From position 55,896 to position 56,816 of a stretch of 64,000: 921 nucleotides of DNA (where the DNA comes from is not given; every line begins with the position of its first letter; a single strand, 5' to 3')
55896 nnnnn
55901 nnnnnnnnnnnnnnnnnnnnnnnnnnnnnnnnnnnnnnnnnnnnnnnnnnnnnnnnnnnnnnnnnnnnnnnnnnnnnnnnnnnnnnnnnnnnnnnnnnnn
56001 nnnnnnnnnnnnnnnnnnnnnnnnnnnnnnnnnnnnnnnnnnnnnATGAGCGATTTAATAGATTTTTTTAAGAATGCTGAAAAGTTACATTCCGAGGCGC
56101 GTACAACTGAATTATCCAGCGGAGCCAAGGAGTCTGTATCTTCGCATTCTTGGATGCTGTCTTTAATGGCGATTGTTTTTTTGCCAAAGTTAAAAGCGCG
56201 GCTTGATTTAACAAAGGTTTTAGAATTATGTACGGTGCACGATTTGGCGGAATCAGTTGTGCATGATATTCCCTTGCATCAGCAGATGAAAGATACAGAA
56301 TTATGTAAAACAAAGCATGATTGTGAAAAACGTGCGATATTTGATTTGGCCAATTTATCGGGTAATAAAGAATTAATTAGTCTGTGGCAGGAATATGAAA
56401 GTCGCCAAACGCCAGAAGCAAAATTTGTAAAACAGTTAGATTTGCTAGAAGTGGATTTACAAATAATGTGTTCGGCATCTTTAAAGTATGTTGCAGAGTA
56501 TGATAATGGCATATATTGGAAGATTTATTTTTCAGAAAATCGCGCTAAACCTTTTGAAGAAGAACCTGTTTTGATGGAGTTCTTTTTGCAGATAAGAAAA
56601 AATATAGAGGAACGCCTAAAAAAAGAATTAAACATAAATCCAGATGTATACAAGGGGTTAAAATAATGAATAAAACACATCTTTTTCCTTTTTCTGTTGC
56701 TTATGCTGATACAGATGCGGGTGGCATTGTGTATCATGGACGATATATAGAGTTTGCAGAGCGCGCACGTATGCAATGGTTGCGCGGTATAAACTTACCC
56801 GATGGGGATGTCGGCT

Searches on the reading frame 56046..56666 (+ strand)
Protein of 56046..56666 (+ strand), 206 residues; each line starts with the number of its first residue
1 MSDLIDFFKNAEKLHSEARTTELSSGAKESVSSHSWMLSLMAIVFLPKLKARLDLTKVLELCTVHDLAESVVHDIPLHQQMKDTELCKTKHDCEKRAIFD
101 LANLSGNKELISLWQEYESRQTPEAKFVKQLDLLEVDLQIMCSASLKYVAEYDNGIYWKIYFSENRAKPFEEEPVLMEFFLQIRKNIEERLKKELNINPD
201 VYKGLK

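Call 90: search_protein_families(library=pfam, proteins=[window:56046-56666:+], max_evalue=0.0001)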
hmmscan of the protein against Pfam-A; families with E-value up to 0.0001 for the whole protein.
window:56046-56666:+ (206 aa): 3 families
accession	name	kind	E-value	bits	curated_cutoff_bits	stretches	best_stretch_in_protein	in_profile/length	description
PF13023.12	HD_3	-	8.6e-30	104.3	22.5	1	11-148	1-139/165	HD domain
PF12917.13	YfbR-like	-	2.3e-06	27.9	25.9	1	7-134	2-135/182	5'-deoxynucleotidase YfbR-like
PF01966.28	HD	-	3.3e-05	24.6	22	1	32-135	2-114/116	HD domain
